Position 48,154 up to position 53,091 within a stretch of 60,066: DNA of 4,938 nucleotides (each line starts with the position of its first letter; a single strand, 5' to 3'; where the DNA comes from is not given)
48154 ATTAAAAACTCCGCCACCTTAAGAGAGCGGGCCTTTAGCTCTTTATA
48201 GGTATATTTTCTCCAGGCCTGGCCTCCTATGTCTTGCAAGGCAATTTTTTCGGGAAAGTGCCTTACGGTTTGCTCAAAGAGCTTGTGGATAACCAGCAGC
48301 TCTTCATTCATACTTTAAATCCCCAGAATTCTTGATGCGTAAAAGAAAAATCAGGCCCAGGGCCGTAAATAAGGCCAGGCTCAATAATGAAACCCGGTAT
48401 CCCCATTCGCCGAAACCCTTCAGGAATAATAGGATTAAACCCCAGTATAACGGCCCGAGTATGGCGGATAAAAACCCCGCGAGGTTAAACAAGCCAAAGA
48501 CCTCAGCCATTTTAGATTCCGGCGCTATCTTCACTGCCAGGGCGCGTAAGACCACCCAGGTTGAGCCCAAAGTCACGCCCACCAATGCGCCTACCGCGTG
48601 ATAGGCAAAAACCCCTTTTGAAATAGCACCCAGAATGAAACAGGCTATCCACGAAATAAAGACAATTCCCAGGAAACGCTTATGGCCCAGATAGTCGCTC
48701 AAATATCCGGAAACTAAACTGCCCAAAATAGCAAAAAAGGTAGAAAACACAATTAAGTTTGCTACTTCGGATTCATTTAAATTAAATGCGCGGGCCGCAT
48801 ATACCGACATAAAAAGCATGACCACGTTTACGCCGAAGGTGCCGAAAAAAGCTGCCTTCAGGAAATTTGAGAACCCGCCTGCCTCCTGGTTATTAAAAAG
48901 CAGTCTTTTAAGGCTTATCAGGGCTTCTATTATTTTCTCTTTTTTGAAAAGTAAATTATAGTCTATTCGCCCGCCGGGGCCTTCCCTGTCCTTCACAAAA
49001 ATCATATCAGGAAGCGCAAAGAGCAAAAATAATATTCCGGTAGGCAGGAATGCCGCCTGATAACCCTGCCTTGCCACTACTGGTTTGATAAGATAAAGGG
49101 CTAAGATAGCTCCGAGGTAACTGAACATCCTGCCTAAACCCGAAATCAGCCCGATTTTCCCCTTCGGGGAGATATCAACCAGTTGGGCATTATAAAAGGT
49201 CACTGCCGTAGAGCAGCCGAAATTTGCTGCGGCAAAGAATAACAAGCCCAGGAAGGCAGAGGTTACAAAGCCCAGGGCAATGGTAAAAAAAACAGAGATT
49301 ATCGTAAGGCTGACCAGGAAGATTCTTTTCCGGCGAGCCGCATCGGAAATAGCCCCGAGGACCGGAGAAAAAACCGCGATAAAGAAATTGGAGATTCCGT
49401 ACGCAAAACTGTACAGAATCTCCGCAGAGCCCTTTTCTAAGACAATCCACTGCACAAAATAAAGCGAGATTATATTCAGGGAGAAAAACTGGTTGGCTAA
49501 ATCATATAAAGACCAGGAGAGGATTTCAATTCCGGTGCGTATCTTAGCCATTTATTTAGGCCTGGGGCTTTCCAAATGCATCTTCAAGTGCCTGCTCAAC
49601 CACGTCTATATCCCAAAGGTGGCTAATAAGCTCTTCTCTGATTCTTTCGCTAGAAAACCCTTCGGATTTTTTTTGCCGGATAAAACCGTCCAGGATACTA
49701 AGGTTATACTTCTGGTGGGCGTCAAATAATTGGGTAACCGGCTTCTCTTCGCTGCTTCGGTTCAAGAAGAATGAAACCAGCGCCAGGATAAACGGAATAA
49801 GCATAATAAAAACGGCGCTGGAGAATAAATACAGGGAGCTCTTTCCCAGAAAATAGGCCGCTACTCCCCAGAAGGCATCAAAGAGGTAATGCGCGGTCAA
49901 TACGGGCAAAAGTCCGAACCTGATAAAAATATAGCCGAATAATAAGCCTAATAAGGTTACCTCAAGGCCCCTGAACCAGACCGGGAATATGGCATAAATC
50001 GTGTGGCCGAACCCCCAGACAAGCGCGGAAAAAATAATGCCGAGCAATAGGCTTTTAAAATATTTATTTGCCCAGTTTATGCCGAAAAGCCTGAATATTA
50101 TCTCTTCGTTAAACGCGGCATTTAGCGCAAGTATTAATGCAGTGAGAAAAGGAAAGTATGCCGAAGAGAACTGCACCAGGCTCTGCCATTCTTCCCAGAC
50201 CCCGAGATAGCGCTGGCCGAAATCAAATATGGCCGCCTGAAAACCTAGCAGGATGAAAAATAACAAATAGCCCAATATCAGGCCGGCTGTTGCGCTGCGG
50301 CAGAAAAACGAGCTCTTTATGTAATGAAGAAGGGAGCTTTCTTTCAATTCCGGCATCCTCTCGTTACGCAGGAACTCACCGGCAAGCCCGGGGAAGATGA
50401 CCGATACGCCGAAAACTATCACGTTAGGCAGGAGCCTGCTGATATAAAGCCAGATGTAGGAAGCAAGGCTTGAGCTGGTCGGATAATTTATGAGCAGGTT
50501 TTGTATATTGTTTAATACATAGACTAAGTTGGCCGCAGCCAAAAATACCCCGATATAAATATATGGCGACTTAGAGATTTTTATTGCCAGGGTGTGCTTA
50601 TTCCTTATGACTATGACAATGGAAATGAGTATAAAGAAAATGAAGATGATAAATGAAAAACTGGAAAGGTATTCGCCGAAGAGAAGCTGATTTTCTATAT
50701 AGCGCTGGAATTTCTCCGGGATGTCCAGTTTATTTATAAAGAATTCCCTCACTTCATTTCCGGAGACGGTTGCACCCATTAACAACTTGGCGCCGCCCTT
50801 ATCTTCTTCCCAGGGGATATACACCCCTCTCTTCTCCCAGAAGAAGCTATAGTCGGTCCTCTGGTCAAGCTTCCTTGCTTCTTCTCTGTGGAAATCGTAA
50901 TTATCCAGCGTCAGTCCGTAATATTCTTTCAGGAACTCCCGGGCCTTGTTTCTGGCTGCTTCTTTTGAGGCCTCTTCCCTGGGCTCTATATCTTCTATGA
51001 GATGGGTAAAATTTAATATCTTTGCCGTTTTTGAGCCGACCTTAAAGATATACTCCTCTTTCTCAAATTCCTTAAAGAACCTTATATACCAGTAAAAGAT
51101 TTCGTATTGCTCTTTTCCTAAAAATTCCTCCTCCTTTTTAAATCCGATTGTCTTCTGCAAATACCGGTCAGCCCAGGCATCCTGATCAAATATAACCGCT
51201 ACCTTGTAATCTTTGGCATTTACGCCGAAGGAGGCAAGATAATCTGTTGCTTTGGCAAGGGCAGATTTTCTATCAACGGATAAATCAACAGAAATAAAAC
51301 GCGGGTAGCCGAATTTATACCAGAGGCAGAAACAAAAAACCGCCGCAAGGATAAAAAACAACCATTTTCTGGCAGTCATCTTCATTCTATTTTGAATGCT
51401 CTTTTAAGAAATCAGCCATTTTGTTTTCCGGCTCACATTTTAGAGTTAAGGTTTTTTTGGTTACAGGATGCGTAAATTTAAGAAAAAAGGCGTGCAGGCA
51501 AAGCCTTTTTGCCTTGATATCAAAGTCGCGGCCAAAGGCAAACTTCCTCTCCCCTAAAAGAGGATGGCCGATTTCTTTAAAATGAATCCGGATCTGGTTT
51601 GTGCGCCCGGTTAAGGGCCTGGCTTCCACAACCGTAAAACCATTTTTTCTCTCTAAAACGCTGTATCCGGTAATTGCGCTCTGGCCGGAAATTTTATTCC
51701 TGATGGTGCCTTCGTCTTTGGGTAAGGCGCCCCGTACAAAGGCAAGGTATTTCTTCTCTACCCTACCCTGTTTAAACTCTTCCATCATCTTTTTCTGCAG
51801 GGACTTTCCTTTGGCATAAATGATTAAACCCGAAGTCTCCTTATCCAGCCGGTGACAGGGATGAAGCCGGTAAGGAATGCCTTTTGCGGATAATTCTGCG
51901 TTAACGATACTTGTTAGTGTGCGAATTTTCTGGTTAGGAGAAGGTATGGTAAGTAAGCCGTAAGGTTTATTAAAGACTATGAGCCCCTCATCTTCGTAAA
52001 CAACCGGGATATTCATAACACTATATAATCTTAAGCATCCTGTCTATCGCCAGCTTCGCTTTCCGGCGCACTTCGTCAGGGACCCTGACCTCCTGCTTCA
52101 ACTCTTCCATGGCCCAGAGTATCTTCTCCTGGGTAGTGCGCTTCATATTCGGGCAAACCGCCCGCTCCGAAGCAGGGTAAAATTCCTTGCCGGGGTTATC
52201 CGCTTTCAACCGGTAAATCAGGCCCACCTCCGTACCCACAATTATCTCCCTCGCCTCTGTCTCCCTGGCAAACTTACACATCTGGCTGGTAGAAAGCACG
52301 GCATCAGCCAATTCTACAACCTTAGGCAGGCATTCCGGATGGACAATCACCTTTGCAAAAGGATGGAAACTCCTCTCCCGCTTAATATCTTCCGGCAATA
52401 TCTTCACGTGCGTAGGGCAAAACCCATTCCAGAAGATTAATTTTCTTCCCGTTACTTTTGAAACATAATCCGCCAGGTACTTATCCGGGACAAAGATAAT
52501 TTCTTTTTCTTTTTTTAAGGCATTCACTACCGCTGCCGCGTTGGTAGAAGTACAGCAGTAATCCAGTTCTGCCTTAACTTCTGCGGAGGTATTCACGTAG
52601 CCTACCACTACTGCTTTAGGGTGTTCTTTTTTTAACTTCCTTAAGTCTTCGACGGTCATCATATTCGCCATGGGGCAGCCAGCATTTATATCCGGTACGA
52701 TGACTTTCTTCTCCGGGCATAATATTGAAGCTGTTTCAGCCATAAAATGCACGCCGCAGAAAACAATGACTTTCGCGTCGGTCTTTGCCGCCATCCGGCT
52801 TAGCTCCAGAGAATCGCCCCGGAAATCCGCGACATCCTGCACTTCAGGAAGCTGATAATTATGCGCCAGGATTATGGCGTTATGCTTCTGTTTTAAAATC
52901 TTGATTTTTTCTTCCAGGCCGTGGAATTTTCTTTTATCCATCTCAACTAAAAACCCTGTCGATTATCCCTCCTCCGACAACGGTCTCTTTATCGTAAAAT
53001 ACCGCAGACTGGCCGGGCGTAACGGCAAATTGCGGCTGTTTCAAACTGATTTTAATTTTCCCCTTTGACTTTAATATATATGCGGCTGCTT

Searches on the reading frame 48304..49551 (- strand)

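Call 11: search_protein_families(library=pfam, proteins=[window:48304-49551:-], max_evalue=0.00001)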
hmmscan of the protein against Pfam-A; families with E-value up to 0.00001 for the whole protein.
window:48304-49551:- (415 aa): 2 families
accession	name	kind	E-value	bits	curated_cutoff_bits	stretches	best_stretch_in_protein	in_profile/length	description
PF07690.21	MFS_1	-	1.1e-30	107.2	33.4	2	233-405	4-173/347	Major Facilitator Superfamily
PF11700.14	ATG22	-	5.3e-15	55.5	24.1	1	136-406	193-472/482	Vacuole effluxer Atg22 like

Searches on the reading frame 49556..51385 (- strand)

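Call 58: search_protein_families(library=pfam, proteins=[window:49556-51385:-], max_evalue=0.00001)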
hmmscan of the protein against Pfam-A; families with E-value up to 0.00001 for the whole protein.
window:49556-51385:- (609 aa): 1 family
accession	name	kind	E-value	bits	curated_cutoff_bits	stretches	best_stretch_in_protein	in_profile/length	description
PF02517.21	Rce1-like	-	1.5e-10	41.6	22.4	1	412-505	4-93/93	Type II CAAX prenyl endopeptidase Rce1-like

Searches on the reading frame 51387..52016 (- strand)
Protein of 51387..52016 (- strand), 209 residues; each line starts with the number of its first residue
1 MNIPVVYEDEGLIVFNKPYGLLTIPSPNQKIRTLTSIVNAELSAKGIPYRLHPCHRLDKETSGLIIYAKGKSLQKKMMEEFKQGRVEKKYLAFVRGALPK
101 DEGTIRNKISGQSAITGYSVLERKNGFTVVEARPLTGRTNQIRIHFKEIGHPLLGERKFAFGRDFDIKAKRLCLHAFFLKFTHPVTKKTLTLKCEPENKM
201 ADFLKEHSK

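Call 58: search_protein_families(library=pfam, proteins=[window:51387-52016:-], max_evalue=0.00001)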
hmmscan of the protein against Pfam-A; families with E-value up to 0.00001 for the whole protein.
window:51387-52016:- (209 aa): 1 family
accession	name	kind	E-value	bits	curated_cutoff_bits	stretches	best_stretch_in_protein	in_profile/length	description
PF00849.27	PseudoU_synth_2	-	1.6e-31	110.1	26.8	1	12-147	2-151/152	RNA pseudouridylate synthase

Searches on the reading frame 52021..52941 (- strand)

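Call 58: search_protein_families(library=pfam, proteins=[window:52021-52941:-], max_evalue=0.00001)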
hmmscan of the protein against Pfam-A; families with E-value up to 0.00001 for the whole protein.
window:52021-52941:- (306 aa): 1 family
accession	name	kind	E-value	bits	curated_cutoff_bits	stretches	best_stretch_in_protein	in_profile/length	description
PF02445.21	NadA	-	1.3e-123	412.3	27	1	11-304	1-295/295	Quinolinate synthetase A protein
